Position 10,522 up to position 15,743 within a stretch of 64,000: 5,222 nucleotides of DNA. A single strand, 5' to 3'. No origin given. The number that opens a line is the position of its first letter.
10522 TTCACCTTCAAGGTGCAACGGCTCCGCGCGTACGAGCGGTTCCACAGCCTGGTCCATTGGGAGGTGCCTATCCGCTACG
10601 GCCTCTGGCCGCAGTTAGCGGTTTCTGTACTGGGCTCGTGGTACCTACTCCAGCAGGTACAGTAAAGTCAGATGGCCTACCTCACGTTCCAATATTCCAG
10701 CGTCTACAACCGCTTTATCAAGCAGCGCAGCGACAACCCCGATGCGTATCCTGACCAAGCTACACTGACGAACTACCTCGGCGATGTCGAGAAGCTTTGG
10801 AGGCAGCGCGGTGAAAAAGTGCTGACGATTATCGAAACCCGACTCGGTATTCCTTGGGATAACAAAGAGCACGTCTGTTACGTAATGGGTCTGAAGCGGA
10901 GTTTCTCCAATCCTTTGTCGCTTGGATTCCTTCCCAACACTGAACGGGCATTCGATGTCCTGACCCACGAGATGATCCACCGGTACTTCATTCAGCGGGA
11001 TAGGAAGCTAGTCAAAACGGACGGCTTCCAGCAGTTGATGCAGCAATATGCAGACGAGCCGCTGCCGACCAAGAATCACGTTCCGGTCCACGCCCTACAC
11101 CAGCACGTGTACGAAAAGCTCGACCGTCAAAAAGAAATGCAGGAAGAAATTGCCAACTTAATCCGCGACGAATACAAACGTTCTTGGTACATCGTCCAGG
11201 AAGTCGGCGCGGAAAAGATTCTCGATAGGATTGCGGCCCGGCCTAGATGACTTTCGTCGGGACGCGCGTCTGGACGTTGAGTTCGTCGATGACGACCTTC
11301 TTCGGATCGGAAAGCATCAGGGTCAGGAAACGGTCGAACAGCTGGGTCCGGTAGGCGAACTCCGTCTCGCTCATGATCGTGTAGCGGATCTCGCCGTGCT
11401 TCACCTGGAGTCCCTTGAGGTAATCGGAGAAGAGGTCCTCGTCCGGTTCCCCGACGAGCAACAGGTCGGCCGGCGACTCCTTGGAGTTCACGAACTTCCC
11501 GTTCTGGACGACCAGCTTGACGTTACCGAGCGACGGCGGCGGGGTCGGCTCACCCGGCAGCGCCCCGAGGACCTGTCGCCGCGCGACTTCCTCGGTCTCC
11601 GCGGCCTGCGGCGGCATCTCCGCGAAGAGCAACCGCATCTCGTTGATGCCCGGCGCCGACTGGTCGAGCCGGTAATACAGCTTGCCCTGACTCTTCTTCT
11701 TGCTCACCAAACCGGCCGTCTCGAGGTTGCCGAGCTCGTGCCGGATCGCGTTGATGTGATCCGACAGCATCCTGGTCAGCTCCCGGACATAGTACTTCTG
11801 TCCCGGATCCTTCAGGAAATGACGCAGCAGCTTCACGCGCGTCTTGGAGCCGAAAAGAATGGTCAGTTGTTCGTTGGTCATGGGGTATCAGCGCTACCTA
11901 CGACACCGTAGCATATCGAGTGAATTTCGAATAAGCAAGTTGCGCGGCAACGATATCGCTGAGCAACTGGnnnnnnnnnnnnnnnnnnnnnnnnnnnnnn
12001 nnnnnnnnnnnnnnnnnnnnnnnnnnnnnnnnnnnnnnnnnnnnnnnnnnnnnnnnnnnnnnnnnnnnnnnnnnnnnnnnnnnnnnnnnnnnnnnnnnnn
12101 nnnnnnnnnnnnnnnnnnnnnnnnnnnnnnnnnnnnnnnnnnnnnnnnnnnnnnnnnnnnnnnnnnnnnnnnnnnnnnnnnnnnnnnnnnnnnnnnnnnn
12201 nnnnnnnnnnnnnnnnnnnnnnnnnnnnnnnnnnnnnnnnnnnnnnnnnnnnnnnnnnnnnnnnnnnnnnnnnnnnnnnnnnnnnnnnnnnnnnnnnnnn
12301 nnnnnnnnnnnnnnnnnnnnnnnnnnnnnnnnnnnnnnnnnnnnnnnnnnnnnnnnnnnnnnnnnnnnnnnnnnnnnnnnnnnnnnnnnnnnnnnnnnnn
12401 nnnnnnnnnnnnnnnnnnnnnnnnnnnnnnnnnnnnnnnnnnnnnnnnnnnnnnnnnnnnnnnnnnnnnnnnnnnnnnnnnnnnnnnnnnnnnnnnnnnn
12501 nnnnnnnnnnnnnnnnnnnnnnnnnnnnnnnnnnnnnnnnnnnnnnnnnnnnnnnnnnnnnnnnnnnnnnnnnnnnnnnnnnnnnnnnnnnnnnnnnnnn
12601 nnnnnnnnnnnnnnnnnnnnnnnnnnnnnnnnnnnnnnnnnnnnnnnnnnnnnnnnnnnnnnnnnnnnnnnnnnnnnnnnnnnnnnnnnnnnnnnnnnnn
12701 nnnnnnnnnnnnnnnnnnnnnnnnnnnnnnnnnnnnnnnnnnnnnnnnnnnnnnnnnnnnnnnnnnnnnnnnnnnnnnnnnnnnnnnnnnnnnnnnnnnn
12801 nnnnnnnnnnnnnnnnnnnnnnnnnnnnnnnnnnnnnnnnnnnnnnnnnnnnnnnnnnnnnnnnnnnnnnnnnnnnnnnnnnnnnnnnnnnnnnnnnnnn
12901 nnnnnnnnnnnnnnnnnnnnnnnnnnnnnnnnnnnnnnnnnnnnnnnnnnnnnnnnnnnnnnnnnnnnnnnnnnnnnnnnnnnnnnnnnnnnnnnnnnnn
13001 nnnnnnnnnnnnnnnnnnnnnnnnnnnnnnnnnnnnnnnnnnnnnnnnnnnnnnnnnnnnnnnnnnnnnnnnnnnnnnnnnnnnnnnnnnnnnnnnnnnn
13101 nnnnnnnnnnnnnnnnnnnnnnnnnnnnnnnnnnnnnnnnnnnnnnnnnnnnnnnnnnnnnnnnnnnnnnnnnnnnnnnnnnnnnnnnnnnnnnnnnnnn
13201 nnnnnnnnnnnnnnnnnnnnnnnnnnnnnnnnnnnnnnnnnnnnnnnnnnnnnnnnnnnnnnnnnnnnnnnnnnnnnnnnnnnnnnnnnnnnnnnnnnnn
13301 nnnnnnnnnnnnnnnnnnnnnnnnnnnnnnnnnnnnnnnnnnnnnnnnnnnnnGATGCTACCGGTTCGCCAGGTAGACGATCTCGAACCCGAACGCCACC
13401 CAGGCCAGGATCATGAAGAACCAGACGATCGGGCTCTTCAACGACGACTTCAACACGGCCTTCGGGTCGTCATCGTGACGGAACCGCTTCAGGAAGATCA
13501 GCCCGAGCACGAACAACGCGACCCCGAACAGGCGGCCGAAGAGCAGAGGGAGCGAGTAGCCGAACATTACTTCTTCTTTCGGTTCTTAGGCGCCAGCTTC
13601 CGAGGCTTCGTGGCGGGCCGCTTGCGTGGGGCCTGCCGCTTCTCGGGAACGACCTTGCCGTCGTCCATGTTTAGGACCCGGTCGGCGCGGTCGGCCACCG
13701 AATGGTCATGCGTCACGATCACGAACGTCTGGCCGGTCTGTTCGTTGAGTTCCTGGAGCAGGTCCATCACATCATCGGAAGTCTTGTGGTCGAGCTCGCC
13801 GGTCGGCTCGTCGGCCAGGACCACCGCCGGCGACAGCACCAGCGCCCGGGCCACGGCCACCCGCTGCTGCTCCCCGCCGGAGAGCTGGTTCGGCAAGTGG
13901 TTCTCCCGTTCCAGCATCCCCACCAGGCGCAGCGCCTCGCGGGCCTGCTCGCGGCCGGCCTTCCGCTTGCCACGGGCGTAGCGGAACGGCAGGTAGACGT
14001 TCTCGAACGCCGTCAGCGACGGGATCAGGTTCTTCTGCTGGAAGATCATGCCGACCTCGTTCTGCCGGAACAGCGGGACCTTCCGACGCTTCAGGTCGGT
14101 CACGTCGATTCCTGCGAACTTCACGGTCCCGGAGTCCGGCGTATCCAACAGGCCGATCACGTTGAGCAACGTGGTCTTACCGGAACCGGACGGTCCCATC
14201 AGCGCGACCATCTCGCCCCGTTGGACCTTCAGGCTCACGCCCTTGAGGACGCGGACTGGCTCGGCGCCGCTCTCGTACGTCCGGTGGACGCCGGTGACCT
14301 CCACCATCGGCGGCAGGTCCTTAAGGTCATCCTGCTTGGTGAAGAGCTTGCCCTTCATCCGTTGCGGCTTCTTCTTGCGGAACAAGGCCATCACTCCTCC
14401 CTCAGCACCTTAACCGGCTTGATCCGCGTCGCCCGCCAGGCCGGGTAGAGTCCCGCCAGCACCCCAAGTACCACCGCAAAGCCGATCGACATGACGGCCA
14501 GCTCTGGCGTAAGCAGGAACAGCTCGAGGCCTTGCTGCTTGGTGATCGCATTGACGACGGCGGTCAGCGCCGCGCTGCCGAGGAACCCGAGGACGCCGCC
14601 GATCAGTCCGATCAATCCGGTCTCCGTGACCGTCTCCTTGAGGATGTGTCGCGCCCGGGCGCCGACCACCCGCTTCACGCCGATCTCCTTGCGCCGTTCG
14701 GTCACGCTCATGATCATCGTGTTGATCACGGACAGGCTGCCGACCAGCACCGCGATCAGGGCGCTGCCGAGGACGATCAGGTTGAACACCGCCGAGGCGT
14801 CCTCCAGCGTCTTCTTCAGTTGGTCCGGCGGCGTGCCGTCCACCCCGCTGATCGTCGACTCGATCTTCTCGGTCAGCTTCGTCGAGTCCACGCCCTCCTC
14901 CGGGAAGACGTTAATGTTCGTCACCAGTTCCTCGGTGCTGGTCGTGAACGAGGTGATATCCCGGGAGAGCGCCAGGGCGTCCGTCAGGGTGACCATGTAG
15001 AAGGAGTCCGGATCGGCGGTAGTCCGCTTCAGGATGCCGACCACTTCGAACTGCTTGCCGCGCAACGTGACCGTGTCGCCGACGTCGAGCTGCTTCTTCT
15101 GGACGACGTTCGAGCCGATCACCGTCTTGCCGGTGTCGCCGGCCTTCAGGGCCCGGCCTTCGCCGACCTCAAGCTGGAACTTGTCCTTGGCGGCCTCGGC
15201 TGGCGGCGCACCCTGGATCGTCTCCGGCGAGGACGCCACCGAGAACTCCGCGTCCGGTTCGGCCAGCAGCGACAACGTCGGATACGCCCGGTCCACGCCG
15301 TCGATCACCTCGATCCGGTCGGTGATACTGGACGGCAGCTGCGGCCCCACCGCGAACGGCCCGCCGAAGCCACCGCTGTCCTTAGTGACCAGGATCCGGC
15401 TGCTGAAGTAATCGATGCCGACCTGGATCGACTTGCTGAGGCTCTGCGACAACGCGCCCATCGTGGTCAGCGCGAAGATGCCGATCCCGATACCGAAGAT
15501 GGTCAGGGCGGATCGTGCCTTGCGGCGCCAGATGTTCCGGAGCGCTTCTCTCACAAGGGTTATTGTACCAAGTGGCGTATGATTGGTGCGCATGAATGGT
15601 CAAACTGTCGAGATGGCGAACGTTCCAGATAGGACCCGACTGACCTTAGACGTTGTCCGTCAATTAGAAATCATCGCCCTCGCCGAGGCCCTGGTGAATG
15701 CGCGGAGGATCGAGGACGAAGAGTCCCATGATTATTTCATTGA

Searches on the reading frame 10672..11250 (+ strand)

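Call 79: search_protein_families(library=pfam, proteins=[window:10672-11250:+], max_evalue=0.01)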
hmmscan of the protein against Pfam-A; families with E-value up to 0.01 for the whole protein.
window:10672-11250:+ (192 aa): 1 family
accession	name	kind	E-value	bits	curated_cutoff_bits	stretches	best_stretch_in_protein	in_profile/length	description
PF10263.15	SprT-like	-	0.0054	17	25.6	1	91-129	59-98/108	SprT-like family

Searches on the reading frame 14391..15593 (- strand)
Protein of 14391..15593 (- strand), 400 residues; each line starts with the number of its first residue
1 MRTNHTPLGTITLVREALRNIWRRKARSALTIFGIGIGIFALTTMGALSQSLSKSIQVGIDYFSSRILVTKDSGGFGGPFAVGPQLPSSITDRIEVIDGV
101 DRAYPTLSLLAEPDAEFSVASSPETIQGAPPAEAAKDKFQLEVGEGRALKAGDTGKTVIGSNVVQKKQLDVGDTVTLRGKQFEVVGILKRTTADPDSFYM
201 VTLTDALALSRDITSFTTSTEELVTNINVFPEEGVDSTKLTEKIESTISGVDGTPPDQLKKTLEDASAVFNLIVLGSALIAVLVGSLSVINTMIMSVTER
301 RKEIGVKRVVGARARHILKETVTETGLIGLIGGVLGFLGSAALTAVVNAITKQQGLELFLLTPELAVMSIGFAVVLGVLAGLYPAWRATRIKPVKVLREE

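Call 4: search_protein_families(library=pfam, proteins=[window:14391-15593:-], max_evalue=0.1)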
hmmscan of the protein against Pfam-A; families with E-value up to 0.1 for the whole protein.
window:14391-15593:- (400 aa): 3 families
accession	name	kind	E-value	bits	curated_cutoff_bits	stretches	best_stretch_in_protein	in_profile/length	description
PF02687.27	FtsX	-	9.2e-22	77.8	25.5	1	278-393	4-120/120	FtsX-like permease C-terminal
PF12704.14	MacB_PCD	-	1.6e-21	78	27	1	28-246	1-206/207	MacB-like periplasmic core domain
PF15530.11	Ntox25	-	0.019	15.2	25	1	32-92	88-144/168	Bacterial toxin 25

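Call 21: find_related_loci(query=window:14391-15593:-, collection=genome_contigs, flank=10000)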
Query window:14391-15593:- (400 aa) in genome_contigs; peptide patterns used: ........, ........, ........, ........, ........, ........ (x = any residue, [..] = any of these).
240 stretches matched a pattern; 41 encode a relative of the query (tblastn E <= 1e-3); 41 distinct loci.
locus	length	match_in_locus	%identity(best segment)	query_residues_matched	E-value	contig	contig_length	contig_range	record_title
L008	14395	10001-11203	83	8-400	0e+0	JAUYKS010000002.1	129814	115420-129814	MAG: bacterium isolate C24_metabat.bin.208 C24_k141_715722, whole genome shotgun sequence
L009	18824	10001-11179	84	8-400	0e+0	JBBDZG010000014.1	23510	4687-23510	MAG: Patescibacteria group bacterium isolate LejiaD_65_15 Lejia_D_3523_length_23510_cov_9, whole genome shotgun sequence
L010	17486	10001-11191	77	3-399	0e+0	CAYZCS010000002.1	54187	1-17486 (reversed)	MAG TPA_asm: uncultured Candidatus Saccharibacteria bacterium isolate SRP284430_co1_211 genome assembly, contig: NODE_19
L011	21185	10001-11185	76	3-397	0e+0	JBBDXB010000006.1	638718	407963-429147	MAG: Patescibacteria group bacterium isolate LejiaD_63_101 Lejia_D_5_length_638718_cov_62, whole genome shotgun sequence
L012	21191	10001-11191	76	5-400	0e+0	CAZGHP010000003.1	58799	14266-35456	MAG TPA_asm: uncultured Candidatus Saccharibacteria bacterium isolate SRP136066_co1_225 genome assembly, contig: NODE_32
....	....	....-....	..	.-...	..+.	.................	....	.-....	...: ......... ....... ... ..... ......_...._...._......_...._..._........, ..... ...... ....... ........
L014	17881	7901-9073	54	13-400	3e-127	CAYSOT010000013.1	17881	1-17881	MAG TPA_asm: uncultured Candidatus Saccharibacteria bacterium isolate SRP278252_co2_125 genome assembly, contig: NODE_64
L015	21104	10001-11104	43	28-398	1e-86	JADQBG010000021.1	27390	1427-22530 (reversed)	MAG: Actinomycetota bacterium isolate Soudan_30 NODE_650_length_27390_cov_15.292958, whole genome shotgun sequence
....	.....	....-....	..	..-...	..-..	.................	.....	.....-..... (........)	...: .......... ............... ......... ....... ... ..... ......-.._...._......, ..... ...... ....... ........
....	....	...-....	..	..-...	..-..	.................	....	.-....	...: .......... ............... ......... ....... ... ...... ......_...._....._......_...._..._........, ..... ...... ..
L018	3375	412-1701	36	16-400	9e-77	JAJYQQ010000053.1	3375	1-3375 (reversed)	MAG: bacterium isolate DS4.bin43 NODE_45643_length_3375_cov_1.709052, whole genome shotgun sequence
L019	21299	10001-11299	36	12-400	2e-74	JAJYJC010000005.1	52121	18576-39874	MAG: bacterium isolate DBS2-1.bin143 NODE_1030_length_52121_cov_4.640324, whole genome shotgun sequence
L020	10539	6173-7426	37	16-400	6e-73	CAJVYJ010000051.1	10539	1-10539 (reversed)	MAG TPA_asm: uncultured actinobacterium isolate DRR093004_bin.3_MetaBAT_v2.12.1_MAG genome assembly, contig: NODE_3481_l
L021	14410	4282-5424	39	18-400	9e-70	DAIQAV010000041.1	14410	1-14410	MAG TPA_asm: Candidatus Anoxymicrobiaceae bacterium isolate CTOTU25327 NODE_1147_length_14410_cov_7.897179, whole genome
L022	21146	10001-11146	39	16-398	2e-69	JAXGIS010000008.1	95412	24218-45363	MAG: Thermoleophilia bacterium isolate AnMBR.bin144 bin144_8, whole genome shotgun sequence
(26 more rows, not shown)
